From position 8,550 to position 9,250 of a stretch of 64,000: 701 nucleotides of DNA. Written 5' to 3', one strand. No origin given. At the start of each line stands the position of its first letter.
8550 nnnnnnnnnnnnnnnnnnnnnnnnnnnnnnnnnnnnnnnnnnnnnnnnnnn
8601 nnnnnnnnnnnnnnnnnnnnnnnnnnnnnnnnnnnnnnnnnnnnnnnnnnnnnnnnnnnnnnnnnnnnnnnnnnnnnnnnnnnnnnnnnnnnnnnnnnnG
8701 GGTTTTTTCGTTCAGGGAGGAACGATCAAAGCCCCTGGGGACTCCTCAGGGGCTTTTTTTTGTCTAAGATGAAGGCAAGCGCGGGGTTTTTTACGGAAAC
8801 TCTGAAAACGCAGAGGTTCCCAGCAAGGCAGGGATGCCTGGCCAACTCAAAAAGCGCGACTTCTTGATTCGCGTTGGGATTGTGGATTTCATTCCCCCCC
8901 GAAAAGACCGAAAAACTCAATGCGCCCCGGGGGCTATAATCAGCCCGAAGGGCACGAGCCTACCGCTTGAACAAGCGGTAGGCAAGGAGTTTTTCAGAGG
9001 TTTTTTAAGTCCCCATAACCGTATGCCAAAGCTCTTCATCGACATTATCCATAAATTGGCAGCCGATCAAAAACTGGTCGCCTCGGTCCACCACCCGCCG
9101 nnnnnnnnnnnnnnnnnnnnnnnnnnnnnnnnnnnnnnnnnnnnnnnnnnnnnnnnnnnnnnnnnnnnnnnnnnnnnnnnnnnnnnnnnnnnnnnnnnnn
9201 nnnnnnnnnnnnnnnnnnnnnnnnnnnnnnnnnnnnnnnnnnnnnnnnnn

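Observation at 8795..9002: ~210-bp MITE-like repeat present in two inverted copies (8795-9002 and 61440-61650)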

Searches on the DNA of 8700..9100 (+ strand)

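Call 14: search_rna_families(source=window, start=8700, end=9100, threshold=evalue, max_evalue=10)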
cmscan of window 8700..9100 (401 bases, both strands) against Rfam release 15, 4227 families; matches with E-value up to 10: 16.
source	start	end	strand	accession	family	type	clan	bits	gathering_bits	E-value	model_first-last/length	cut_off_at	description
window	8906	8983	-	RF00236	ctRNA_pGA1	Gene; antisense;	-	19.9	45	0.12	1-79/79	no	ctRNA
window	8728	8756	+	RF03257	mir-4427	Gene; miRNA;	-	19.4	86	0.17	1-68/68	no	mir-4427 microRNA precursor family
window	8700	8761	+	RF02837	anti-hemB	Gene; sRNA;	-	19.3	49.5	0.033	23-81/81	5'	Burkholderia RNA 7 (anti-hemB)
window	8701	8793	+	RF01770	rimP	Cis-reg; leader;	-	19.2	47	0.99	1-102/102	no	Gammaprotebacteria rimP leader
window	8700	8761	+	RF00514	His_leader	Cis-reg; leader;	-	19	49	0.79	52-126/126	5'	Histidine operon leader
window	8700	8765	+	RF04312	trpB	Cis-reg;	-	18.8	59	3.7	44-107/107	5'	trpB ncRNA motif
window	8700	8763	+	RF00515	PyrR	Cis-reg;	-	18.4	54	3.8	35-115/115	5'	PyrR binding site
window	8787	8822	+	RF00480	HIV_FE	Cis-reg; frameshift_element;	-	18.3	45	4.3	1-52/52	no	HIV Ribosomal frameshift signal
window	8718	8761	+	RF02399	NsiR1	Gene; sRNA;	-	17.8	39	0.43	1-60/60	no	Nitrogen stress-induced RNA 1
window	8700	8768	+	RF00557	L10_leader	Cis-reg; leader;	-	16.6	44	1.9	61-138/138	5'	Ribosomal protein L10 leader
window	8700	8762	+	RF01859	Phe_leader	Cis-reg; leader;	-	16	55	4.6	57-125/125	5'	Phenylalanine leader peptide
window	8700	8762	+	RF00506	Thr_leader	Cis-reg; leader;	-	15.7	55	2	56-118/118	5'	Threonine operon leader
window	8733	8765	+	RF02401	ClpQY_promoter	Cis-reg;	-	15.5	42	0.51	1-35/57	no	ClpQY promoter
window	8942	8982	-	RF01687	Acido-Lenti-1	Gene; sRNA;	-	15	37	0.52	1-46/46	no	Acido-Lenti-1 RNA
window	8700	8768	+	RF00519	suhB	Gene; sRNA;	CL00108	13.8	41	2.8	19-77/77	5'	Makes More Granules Regulator RNA (mmgR)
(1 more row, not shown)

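Call 58: build_rna_model(alignment_id=A5)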
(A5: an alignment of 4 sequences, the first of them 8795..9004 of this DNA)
Model R1 built from alignment A5 (4 sequences, 233 columns); structure: RNAalifold consensus.
model positions 209; base pairs 45; branch points 4; effective number of sequences 2.04; information 0.591 bits per position. Calibrated on 0.2 Mb of random sequence (short: E-values are rough).
structure used (alignment columns):
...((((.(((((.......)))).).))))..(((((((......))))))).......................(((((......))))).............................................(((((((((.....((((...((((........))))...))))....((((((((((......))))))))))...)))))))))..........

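Call 59: search_with_rna_model(model_id=R1, source=window, filters=off, max_evalue=10, make_alignment=true)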
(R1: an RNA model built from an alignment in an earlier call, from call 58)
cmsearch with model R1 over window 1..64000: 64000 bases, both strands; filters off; matches with E-value up to 10: 27.
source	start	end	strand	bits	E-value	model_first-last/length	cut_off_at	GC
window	8794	9005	+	227.8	8.9e-66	1-209/209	no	0.53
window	61439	61651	-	223.8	1.3e-64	1-209/209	no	0.53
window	25152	25378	-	183.3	1.2e-52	1-209/209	no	0.39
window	20436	20581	-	117.5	2.9e-33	1-209/209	no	0.47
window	51132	51260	-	28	7.8e-07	1-209/209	no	0.49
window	50931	51039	-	21.9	5e-05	1-209/209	no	0.35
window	8958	8983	-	17.2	0.0012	162-187/209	no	0.62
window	8636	8821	-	16.3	0.0022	1-209/209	no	0.52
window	61462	61485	+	14.8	0.0062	163-186/209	no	0.58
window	25352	25377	+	9.9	0.17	2-27/209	no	0.5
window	61623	61812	+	9.3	0.25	1-209/209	no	0.37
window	57534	57602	+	9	0.32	1-209/209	no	0.33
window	20444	20471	+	8.2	0.53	115-199/209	no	0.39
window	61600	61621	+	6.5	1.8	28-49/209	no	0.64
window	43444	43506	+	6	2.4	128-190/209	no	0.54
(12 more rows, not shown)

Alignment A6: 27 matches aligned to the model, 444 columns, each read 5' to 3' on its own strand. Consensus structure (alignment columns), stored with it:
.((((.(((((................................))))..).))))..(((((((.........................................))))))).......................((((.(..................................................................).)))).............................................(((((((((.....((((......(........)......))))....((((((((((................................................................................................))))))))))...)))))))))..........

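Call 60: search_with_rna_model(model_id=R1, source=window, filters=off, max_evalue=0.0001, make_alignment=true, show_alignments=6)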
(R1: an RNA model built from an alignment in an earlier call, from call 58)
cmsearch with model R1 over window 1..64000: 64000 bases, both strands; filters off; matches with E-value up to 0.0001: 6.
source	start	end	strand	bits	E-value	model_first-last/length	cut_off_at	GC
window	8794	9005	+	227.8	8.9e-66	1-209/209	no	0.53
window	61439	61651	-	223.8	1.3e-64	1-209/209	no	0.53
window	25152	25378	-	183.3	1.2e-52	1-209/209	no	0.39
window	20436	20581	-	117.5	2.9e-33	1-209/209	no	0.47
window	51132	51260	-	28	7.8e-07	1-209/209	no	0.49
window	50931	51039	-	21.9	5e-05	1-209/209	no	0.35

Alignment A7: 6 matches aligned to the model, 302 columns, each read 5' to 3' on its own strand. Consensus structure (alignment columns), stored with it:
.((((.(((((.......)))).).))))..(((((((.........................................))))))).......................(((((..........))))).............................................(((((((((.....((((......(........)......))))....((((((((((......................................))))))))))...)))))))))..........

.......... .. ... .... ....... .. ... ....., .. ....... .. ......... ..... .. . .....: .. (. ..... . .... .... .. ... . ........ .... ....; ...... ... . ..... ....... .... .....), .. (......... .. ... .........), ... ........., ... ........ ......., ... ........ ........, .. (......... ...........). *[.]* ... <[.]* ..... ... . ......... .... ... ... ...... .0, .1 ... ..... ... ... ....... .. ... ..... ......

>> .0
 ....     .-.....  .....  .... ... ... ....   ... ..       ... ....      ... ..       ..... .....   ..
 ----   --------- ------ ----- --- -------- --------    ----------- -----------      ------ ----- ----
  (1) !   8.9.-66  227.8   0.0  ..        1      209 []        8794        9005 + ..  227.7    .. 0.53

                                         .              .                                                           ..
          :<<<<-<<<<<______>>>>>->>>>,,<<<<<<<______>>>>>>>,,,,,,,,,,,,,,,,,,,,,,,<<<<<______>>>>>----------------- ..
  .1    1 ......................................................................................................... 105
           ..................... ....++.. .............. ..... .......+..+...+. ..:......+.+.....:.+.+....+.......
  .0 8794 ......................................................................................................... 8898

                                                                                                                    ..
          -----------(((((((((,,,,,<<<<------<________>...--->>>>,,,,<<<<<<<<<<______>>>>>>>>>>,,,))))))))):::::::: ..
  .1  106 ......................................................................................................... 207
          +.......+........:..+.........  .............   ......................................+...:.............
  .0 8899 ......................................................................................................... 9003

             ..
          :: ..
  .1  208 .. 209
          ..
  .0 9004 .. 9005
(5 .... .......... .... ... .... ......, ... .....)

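Call 67: search_with_rna_model(model_id=R1, sources=[L024, L025, L027, L001], filters=off, max_evalue=1)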
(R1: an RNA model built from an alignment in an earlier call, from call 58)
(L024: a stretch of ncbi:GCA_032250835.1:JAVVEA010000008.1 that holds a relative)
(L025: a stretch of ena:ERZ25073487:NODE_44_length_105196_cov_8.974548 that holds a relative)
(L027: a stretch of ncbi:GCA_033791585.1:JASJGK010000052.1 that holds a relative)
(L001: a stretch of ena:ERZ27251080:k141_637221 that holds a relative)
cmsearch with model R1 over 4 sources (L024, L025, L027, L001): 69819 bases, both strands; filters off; matches with E-value up to 1: 1.
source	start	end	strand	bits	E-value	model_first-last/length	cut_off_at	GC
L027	18703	18732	-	8.5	0.49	158-187/209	no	0.4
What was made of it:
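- On Novel structured non-coding RNA gene: The element is absent from relatives (call 67).
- The covariance model finds nothing in about 70 kb of relatives' DNA, against 6 hits in 64 kb here (call 67).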
